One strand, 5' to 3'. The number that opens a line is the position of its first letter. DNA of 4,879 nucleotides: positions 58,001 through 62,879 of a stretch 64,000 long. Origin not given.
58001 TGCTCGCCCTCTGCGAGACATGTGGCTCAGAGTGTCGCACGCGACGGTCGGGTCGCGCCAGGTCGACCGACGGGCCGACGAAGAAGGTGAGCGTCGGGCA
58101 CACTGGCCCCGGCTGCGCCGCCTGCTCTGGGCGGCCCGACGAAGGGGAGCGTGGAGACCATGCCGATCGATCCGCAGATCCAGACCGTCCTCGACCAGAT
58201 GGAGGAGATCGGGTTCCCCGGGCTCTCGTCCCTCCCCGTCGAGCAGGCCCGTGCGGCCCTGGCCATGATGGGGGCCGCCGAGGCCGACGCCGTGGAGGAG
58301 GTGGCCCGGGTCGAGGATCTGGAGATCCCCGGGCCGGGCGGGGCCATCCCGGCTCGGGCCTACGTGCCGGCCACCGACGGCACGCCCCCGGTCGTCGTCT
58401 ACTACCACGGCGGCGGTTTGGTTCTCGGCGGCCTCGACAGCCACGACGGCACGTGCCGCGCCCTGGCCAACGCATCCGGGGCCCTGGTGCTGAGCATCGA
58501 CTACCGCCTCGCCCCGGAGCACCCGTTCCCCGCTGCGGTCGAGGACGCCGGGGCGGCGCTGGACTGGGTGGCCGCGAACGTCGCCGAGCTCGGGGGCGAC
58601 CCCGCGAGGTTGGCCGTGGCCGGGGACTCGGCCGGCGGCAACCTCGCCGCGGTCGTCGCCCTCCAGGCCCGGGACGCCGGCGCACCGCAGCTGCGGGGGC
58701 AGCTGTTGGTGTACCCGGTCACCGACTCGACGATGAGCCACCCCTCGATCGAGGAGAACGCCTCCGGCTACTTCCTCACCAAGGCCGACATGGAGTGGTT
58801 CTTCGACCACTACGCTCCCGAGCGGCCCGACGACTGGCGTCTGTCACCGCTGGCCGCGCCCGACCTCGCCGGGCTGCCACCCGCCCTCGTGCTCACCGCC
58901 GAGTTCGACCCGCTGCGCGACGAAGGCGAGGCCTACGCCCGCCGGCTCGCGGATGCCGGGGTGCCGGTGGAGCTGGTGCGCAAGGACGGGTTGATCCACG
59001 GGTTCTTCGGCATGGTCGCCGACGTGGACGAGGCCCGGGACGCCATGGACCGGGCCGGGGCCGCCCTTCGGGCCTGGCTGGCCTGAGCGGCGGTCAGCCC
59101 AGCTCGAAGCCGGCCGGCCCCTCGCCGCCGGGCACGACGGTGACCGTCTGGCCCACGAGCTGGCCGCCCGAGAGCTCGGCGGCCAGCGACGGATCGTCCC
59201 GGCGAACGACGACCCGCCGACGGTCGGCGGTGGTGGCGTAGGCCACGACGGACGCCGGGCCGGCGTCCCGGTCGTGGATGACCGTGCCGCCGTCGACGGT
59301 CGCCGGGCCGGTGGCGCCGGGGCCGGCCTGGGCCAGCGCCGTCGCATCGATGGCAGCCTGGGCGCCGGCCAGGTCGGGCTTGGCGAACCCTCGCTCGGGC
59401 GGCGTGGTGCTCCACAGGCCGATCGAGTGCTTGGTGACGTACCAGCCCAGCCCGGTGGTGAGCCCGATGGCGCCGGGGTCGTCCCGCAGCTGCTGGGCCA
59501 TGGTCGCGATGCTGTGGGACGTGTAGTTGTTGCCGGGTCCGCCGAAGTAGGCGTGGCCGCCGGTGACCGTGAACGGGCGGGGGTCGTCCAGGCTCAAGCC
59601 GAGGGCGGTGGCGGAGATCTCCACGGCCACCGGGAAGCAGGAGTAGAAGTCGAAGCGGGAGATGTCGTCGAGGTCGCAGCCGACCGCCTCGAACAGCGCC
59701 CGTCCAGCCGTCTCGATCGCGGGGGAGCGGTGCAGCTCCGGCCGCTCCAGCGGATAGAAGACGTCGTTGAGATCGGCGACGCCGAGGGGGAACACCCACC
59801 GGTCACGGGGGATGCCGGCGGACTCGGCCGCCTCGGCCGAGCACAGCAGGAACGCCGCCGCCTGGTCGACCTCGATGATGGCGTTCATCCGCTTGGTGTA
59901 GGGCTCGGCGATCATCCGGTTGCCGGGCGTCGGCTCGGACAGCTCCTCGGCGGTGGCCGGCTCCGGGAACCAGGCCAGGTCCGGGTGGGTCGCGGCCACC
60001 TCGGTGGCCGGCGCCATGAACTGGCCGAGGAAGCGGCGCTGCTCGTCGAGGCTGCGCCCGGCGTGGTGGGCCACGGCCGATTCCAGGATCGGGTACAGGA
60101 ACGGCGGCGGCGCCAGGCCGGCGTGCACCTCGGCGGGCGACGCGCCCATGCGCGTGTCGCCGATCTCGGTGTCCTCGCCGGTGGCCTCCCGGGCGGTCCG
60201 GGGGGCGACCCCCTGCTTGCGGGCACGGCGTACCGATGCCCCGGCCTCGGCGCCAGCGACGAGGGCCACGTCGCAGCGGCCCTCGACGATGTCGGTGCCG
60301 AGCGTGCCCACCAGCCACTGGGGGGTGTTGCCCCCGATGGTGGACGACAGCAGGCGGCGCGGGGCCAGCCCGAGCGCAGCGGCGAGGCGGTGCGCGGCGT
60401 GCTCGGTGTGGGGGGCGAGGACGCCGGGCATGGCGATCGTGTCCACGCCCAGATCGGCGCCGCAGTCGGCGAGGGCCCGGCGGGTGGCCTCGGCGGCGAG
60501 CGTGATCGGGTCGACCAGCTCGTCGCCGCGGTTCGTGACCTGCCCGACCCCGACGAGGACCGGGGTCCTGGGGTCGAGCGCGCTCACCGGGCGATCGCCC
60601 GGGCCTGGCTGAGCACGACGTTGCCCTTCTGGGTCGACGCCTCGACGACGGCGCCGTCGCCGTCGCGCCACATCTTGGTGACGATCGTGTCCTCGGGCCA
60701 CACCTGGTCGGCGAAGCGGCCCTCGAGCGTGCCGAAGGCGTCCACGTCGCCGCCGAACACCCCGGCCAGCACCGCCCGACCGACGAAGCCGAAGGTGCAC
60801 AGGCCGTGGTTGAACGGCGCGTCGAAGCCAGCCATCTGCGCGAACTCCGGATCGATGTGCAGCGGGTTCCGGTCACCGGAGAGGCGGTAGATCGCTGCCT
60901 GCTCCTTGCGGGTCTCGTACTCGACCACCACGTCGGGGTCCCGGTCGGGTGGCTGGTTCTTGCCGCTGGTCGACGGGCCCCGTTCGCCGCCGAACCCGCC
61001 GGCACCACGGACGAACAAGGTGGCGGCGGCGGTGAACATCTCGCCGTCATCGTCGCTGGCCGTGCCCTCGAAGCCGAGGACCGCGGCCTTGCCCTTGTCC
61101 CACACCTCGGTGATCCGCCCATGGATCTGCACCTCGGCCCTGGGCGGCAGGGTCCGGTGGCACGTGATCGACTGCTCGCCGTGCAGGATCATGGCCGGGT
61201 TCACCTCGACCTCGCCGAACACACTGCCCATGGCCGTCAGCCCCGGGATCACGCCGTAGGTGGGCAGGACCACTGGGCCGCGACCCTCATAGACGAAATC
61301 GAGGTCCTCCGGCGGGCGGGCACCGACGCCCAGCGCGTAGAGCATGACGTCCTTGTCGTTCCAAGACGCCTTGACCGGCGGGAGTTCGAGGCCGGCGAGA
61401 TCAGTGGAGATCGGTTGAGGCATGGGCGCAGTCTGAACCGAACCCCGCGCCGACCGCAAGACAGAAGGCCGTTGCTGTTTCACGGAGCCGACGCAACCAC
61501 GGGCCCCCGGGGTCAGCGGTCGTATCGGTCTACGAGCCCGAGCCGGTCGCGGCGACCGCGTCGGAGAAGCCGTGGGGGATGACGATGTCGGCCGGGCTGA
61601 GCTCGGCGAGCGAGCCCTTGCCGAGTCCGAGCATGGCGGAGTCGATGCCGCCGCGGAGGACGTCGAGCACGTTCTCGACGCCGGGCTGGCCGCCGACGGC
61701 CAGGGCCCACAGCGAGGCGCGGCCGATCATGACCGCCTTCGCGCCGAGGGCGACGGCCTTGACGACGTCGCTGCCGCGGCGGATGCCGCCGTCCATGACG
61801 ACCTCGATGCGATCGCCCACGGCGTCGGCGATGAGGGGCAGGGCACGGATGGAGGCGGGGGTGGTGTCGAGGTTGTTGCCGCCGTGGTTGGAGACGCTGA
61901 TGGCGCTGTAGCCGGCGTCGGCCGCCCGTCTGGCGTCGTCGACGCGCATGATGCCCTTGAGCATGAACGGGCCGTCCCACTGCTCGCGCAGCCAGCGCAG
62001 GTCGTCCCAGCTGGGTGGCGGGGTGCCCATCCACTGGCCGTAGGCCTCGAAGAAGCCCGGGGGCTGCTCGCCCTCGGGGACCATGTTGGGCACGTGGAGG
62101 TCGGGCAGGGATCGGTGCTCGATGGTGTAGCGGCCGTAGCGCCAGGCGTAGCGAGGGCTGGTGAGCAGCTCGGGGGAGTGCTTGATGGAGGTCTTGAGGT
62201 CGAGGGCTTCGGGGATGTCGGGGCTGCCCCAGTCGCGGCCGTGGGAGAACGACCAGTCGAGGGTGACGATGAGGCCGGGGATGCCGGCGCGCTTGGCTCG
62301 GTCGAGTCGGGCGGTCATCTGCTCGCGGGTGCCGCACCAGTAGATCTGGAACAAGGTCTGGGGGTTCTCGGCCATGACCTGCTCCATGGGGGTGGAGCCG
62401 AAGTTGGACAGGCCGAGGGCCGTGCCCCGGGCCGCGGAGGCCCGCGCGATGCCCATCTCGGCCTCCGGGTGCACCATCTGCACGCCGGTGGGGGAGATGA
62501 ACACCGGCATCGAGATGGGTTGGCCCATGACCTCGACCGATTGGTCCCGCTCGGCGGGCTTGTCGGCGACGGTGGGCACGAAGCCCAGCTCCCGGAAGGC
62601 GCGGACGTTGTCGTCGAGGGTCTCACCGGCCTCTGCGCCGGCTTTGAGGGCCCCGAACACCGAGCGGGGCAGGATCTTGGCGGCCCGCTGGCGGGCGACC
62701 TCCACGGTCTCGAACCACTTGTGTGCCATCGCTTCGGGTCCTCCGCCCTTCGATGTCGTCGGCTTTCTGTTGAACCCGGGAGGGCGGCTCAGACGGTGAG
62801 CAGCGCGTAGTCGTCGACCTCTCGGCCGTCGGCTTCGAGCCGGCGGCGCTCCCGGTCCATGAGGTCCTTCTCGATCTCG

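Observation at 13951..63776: A 24-bp palindrome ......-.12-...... at nine promoter-proximal sites defines a candidate TetR regulon joining mce, mkl and the catabolic genes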

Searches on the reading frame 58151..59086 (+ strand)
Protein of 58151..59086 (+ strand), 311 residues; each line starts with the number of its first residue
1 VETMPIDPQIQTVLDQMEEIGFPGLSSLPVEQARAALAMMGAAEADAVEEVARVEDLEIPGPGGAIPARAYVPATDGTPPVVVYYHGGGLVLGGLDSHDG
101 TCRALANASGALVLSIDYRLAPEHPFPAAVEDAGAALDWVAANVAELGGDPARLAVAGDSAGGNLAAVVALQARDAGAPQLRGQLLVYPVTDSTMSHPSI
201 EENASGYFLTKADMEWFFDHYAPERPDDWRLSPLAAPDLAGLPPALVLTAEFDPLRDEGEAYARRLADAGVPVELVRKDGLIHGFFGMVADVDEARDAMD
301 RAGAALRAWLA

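Call 8: search_protein_families(library=pfam, proteins=[window:58151-59086:+])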
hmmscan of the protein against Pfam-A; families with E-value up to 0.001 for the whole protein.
window:58151-59086:+ (311 aa): 4 families
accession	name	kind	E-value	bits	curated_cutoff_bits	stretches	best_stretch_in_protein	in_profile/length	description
PF07859.19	Abhydrolase_3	-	3e-80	269.4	25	1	82-286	1-209/210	alpha/beta hydrolase fold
PF20434.5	BD-FAE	-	4.7e-21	75.7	26.8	1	71-175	4-112/215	BD-FAE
PF00135.34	COesterase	-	1.1e-13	51.5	27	1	71-173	91-204/515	Carboxylesterase family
PF00326.27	Peptidase_S9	-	4.1e-05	23.6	22.6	1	131-295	46-199/213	Prolyl oligopeptidase family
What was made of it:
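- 58151..59086 (+): Esterase of family Abhydrolase_3 (possible target; 112 nt from the site). Call 8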

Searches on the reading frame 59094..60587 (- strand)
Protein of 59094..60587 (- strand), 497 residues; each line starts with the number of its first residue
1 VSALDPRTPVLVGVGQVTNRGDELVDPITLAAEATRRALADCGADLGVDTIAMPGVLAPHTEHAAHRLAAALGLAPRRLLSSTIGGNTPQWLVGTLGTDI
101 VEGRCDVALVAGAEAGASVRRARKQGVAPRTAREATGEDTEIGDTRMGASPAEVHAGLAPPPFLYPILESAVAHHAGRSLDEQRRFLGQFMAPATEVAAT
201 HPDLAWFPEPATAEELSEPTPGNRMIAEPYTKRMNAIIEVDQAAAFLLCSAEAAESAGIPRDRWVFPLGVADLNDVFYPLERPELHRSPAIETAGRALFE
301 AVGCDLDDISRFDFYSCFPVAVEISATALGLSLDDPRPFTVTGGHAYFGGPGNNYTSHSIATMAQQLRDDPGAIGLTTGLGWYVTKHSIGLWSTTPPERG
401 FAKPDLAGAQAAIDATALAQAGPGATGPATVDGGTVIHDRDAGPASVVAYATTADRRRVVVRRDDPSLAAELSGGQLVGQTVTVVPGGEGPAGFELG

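Call 8: search_protein_families(library=pfam, proteins=[window:59094-60587:-])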
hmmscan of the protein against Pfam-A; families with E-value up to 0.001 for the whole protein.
window:59094-60587:- (497 aa): 1 family
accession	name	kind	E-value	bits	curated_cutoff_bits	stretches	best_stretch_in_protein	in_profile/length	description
PF18313.7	TLP1_add_C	-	0.00015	22.1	26.1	1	410-487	3-81/83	Thiolase-like protein type 1 additional C-terminal domain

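Call 15: find_related_loci(query=window:59094-60587:-, collection=genome_contigs, flank=10000)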
Query window:59094-60587:- (497 aa) in genome_contigs; peptide patterns used: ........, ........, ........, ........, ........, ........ (x = any residue, [..] = any of these).
597 stretches matched a pattern (row limit reached: there are more); 489 encode a relative of the query (tblastn E <= 1e-3); the best 80 are kept; 80 distinct loci.
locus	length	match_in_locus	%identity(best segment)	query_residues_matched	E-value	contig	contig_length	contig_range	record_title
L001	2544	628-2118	90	1-497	0e+0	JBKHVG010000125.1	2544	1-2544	MAG: Acidimicrobiia bacterium isolate B_bin_1_strict NODE_125_length_2544_cov_7.982165, whole genome shotgun sequence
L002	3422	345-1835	92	1-497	0e+0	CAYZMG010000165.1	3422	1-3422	MAG TPA_asm: uncultured Acidimicrobiales bacterium isolate binchicken_co266_12 genome assembly, contig: NODE_73729_lengt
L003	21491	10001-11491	90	1-497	0e+0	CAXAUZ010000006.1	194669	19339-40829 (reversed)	MAG TPA_asm: uncultured Acidimicrobiaceae bacterium isolate ERR2752157_binner123_Refined_19 genome assembly, contig: ERZ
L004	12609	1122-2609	86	1-496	0e+0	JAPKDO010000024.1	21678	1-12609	MAG: Acidimicrobiales bacterium isolate ANT-92 NODE_1709_length_21678_cov_5.760625, whole genome shotgun sequence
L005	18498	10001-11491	93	1-497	0e+0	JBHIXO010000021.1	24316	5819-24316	MAG: Acidimicrobiales bacterium isolate MAG52 WDNA05_bin.34.orig_21, whole genome shotgun sequence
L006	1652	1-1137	91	119-497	0e+0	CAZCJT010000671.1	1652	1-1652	MAG TPA_asm: uncultured Acidimicrobiaceae bacterium isolate SRP062349_co6_4 genome assembly, contig: NODE_103185_length_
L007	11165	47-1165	83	124-496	0e+0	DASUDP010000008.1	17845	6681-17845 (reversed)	MAG TPA_asm: Acidimicrobiales bacterium isolate SMAG_U1329 k141_1569160, whole genome shotgun sequence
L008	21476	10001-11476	58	1-494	2e-168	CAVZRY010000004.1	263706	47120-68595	MAG: uncultured Microthrixaceae bacterium isolate MFD00905.bin.2.232 genome assembly, contig: contig_12237, whole genome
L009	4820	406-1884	55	4-495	2e-167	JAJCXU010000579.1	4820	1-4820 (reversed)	MAG: Ilumatobacter sp. isolate OFTM217 OFTM217_578, whole genome shotgun sequence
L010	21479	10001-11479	55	4-495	1e-160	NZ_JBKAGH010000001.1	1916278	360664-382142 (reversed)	MAG: Ilumatobacter sp. isolate Ske_MAG21 Ske_MAG21_0001, whole genome shotgun sequence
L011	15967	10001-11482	53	4-496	1e-159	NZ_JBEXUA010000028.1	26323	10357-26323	Mycobacterium sp. NPDC006124 NPDC006124_278_B11.ctg-0028, whole genome shotgun sequence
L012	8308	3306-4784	54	4-495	1e-159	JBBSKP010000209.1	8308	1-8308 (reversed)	MAG: Mycobacteriales bacterium isolate metawrap_LS4_18 metawrap_LS4_18_K_529712_L_8308_cov_27.7729, whole genome shotgun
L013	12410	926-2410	53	3-496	2e-159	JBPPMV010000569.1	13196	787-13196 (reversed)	MAG: Mycobacterium sp. isolate BIOS2019_out_035 k131_955916, whole genome shotgun sequence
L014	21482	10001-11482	55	4-496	4e-159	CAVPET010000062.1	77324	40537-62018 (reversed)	MAG: Ilumatobacteraceae bacterium isolate MFD10097.bin.2.8 genome assembly, contig: contig_4711, whole genome shotgun se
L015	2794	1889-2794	88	1-302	8e-169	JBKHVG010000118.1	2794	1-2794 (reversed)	MAG: Acidimicrobiia bacterium isolate B_bin_1_strict NODE_118_length_2794_cov_2.708502, whole genome shotgun sequence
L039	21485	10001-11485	53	3-496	2e-146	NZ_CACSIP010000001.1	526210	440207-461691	Mycolicibacterium vanbaalenii isolate BC8_1, whole genome shotgun sequence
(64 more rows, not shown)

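Call 29: search_protein_families(library=ncbifam, proteins=[L039:9224-9871:-, window:59094-60587:-], max_evalue=0.00001)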
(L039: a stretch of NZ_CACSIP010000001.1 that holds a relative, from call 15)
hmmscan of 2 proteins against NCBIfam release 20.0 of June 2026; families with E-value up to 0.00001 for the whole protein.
L039:9224-9871:- (215 aa): 11 families
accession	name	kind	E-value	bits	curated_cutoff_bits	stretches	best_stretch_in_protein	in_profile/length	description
NF041196.1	ScbR_bind_reg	equivalog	1e-10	42.2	150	1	21-184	8-170/191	ScbR family autoregulator-binding transcription factor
NF050111.1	TransRegSACE7040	equivalog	3.8e-10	40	250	1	21-111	3-93/186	SACE_7040 family transcriptional regulator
TIGR03968.1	mycofact_TetR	equivalog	4.8e-10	39.3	224.9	1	13-104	3-97/190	mycofactocin system transcriptional regulator MftR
TIGR03384.1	betaine_BetI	equivalog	2.5e-09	37.1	201.3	1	17-81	6-70/189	choline-binding transcriptional repressor BetI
NF001978.0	PRK00767.1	equivalog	1.2e-07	31.8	118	1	19-87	9-77/197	transcriptional regulator BetI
TIGR03613.1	RutR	equivalog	1.7e-07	31.3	368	1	18-128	7-115/202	pyrimidine utilization regulatory protein R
NF053731.1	TransRegFasRMycb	equivalog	7.5e-07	29.1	330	1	16-84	8-76/199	HTH-type transcriptional activator FasR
NF037937.1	septum_RefZ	equivalog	1.3e-06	28.4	180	1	21-81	1-61/195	forespore capture DNA-binding protein RefZ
NF058643.1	TranRegCurRPseudo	equivalog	1.3e-06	28.2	300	1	18-86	6-74/193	TetR family transcriptional repressor CurR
NF011584.0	PRK15008.1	equivalog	2.3e-06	27.6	230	1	19-119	18-117/212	HTH-type transcriptional regulator RutR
NF007949.0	PRK10668.1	equivalog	5.8e-06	25.9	271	1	20-71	12-63/216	multidrug efflux transporter transcriptional repressor AcrR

window:59094-60587:- (497 aa): 7 families
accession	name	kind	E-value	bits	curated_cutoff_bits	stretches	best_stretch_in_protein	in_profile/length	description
NF006104.0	PRK08257.1-3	equivalog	2.5e-171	571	654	1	5-488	2-502/512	acetyl-CoA acetyltransferase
NF006103.0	PRK08257.1-1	equivalog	6.2e-115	384.9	757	1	3-489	2-491/495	acetyl-CoA acetyltransferase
NF006105.0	PRK08257.1-4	equivalog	3.8e-97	326.1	683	1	3-489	2-503/510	acetyl-CoA acetyltransferase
NF006106.0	PRK08257.1-5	equivalog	1.4e-75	254.9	684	1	6-489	8-495/503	acetyl-CoA acetyltransferase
NF004811.0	PRK06158.1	subfamily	2.3e-11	43.3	421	1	10-321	11-286/384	acetyl-CoA acetyltransferase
NF005892.0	PRK07855.1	subfamily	1e-07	31.2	469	1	10-331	9-310/390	lipid-transfer protein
NF006010.0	PRK08142.1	subfamily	5.8e-06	25.3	462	0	29-135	27-128/388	thiolase domain-containing protein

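Call 40: find_homologous_proteins(query=L039:9224-9871:-, max_evalue=1e-15)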
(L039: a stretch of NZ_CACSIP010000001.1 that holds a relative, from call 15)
Query L039:9224-9871:- (215 aa): 467 proteins with E <= 1e-15 among 4265 candidates; the best 120 are listed.
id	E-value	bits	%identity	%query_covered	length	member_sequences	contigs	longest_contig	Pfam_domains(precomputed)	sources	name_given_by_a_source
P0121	1.5e-128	444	97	100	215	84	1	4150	PF00440.30,PF00356.28,PF02796.22,PF13560.13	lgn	-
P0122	9.6e-116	403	89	100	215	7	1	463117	PF00440.30,PF00356.28,PF02796.22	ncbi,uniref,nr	ncbi:TetR family transcriptional regulator [Mycolicibacterium tusciae]|uniref:TetR family transcript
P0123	5.7e-113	393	86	100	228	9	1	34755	PF00440.30,PF02796.22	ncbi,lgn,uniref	ncbi:TetR/AcrR family transcriptional regulator [Mycolicibacterium pyrenivorans]|uniref:TetR/AcrR fa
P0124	4.2e-107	374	90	92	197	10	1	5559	PF00440.30,PF00356.28,PF02796.22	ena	-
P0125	1.1e-106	373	90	92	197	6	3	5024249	PF00440.30,PF00356.28,PF02796.22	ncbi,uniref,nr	ncbi:TetR/AcrR family transcriptional regulator [Mycolicibacterium celeriflavum]|uniref:Putative tra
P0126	6.0e-100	351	80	98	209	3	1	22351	PF00440.30,PF00356.28,PF02796.22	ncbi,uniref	ncbi:TetR/AcrR family transcriptional regulator [Mycobacterium paraffinicum]|uniref:TetR/AcrR family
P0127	9.4e-100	350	80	98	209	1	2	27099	PF00440.30,PF00356.28,PF02796.22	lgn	-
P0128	1.8e-97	343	80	96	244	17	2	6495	PF00440.30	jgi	jgi:AcrR family transcriptional regulator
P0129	7.1e-97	341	78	99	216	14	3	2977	PF00440.30,PF00356.28,PF02796.22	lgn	-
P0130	9.5e-95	334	79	93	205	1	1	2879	PF00440.30,PF00356.28,PF02796.22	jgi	jgi:AcrR family transcriptional regulator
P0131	2.6e-94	333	77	100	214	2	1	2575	PF00440.30,PF02796.22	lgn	-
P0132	3.9e-94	332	76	100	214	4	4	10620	PF00440.30,PF02796.22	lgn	-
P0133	4.7e-93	328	74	100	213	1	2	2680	PF00440.30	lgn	-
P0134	1.1e-92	327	74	100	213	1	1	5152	PF00440.30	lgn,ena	-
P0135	9.1e-92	324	81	89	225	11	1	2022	PF00440.30,PF00356.28,PF02796.22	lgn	-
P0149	8.0e-80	285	67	94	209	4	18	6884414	PF00440.30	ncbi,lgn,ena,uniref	ncbi:TetR/AcrR family transcriptional regulator [Mycolicibacterium septicum]|uniref:TetR/AcrR family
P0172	1.6e-72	261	69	84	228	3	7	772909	PF00440.30,PF00356.28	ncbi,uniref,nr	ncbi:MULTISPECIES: TetR/AcrR family transcriptional regulator [Nocardia]|uniref:TetR/AcrR family tra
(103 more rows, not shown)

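Call 64: find_encoding_contigs(protein=P0172, flank=10000, max_places=1)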
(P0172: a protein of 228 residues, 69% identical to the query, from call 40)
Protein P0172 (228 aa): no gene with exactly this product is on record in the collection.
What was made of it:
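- Tried and rejected: The Nocardia homologue's contig could not be fetched (call 64).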

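Call 66: find_encoding_contigs(protein=P0149, flank=10000, max_places=1)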
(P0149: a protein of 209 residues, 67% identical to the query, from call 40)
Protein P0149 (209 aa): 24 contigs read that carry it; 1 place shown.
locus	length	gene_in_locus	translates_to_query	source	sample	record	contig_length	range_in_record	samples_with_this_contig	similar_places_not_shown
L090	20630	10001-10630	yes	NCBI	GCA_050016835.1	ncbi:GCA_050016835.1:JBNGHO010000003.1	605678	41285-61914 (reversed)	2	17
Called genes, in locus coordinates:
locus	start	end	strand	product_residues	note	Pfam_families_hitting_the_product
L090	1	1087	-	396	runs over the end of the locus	PF00589:Phage_integrase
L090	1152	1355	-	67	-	PF12728:HTH_17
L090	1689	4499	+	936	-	PF08751:TrwC, PF13401:AAA_22 (faint), PF13086:AAA_11 (faint), PF13245:AAA_19, PF13604:AAA_30, PF22232:TraI_hel_assoc_N (weak), PF27170:SH3_Rv2311, PF13538:UvrD_C_2 (weak), +2 more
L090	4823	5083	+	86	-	PF01527:HTH_Tnp_1 (weak)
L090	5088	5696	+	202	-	PF13276:HTH_21, PF00665:rve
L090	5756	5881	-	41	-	-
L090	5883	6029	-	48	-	-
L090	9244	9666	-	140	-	PF19686:DUF6188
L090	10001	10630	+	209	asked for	PF00440:TetR_N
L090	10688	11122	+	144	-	PF13622:4HBT_3 (weak), PF03061:4HBT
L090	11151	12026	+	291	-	PF00561:Abhydrolase_1, PF12146:Hydrolase_4, PF12697:Abhydrolase_6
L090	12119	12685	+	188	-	PF00440:TetR_N, PF18556:TetR_C_35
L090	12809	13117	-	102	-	-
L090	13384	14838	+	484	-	PF00067:p450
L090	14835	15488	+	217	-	PF01841:Transglut_core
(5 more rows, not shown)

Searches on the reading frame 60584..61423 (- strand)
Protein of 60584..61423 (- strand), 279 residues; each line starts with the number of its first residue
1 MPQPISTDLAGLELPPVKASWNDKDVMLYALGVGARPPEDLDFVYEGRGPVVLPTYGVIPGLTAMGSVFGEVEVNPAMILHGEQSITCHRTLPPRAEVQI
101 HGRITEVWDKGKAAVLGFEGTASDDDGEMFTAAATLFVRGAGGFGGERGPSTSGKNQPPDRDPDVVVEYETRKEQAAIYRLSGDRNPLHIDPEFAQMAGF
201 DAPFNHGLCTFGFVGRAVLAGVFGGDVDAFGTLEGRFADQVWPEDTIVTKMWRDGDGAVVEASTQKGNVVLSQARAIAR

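Call 8: search_protein_families(library=pfam, proteins=[window:60584-61423:-])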
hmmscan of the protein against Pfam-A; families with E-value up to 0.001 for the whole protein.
window:60584-61423:- (279 aa): 3 families
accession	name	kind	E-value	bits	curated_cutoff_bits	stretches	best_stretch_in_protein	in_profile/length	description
PF22622.2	MFE-2_hydrat-2_N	-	5.4e-27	94.6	27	1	21-140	3-130/130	MFE-2 hydratase 2 N-terminal domain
PF01575.25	MaoC_dehydratas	-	5.4e-26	91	27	1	157-266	4-115/123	MaoC like domain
PF13452.11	FAS1_DH_region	-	6.9e-06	26.7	22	1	54-128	51-127/132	FAS1-like, dehydratase domain region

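Call 29: search_protein_families(library=ncbifam, proteins=[window:60584-61423:-], max_evalue=0.00001)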
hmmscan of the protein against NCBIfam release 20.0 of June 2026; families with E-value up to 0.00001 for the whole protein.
window:60584-61423:- (279 aa): 2 families
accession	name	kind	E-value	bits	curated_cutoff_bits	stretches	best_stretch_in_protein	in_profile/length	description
NF040620.1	fused_HadA_HadB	exception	1.5e-09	37.8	350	1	181-270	223-310/329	fused (3R)-hydroxyacyl-ACP dehydratase subunits HadA/HadB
NF010246.0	PRK13693.1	equivalog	1.3e-07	31.7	203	1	171-265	23-116/142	(3R)-hydroxyacyl-ACP dehydratase subunit HadB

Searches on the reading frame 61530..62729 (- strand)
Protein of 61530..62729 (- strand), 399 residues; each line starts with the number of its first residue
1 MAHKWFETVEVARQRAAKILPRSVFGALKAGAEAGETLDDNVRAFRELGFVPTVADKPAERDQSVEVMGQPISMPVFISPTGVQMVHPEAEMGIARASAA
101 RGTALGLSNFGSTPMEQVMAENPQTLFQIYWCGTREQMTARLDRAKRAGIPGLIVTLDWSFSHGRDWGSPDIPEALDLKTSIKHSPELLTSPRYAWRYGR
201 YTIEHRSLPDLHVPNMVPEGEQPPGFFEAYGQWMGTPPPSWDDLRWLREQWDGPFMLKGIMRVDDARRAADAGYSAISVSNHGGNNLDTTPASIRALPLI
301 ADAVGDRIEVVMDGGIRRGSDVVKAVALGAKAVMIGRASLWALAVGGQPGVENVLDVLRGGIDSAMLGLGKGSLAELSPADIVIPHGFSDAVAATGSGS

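Call 8: search_protein_families(library=pfam, proteins=[window:61530-62729:-])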
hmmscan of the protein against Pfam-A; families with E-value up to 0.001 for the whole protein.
window:61530-62729:- (399 aa): 3 families
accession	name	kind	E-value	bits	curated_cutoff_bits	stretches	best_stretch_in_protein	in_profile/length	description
PF01070.24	FMN_dh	-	4.4e-105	352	24.9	1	16-381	1-347/350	FMN-dependent dehydrogenase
PF01645.23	Glu_synthase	-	1.2e-07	31.7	20.4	1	299-343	267-311/369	Conserved region in glutamate synthase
PF00478.31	IMPDH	-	2.1e-06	27.4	25.6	1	307-337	207-237/345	IMP dehydrogenase / GMP reductase domain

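Call 13: find_encoding_contigs(protein=window:61530-62729:-, flank=10000, max_places=6)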
Protein window:61530-62729:- (399 aa): no gene with exactly this product is on record in the collection.
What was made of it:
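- Tried and rejected: Looking up the source contig by exact protein failed (call 13).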

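Call 29: search_protein_families(library=ncbifam, proteins=[window:61530-62729:-], max_evalue=0.00001)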
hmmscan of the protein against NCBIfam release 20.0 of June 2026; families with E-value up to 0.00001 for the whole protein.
window:61530-62729:- (399 aa): 6 families
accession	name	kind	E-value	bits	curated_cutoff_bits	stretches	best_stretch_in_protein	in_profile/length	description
TIGR03966.1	actino_HemFlav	equivalog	2.4e-189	628.9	470.85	1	3-389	2-384/385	pre-mycofactocin synthase MftD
NF008398.0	PRK11197.1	subfamily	7.2e-67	225.8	376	1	13-380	10-373/381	L-lactate dehydrogenase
NF033901.1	L_lactate_LldD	exception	1.2e-61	208.8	550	1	13-380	10-373/377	FMN-dependent L-lactate dehydrogenase LldD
TIGR02708.1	L_lactate_ox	equivalog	3.7e-44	151.2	645.5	2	252-368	228-344/367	L-lactate oxidase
TIGR02151.1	IPP_isom_2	equivalog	2.7e-09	36.4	281.3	1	304-384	256-336/338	type 2 isopentenyl-diphosphate Delta-isomerase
TIGR01302.1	IMP_dehydrog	equivalog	3.3e-06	26.2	481.5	1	306-337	326-357/450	IMP dehydrogenase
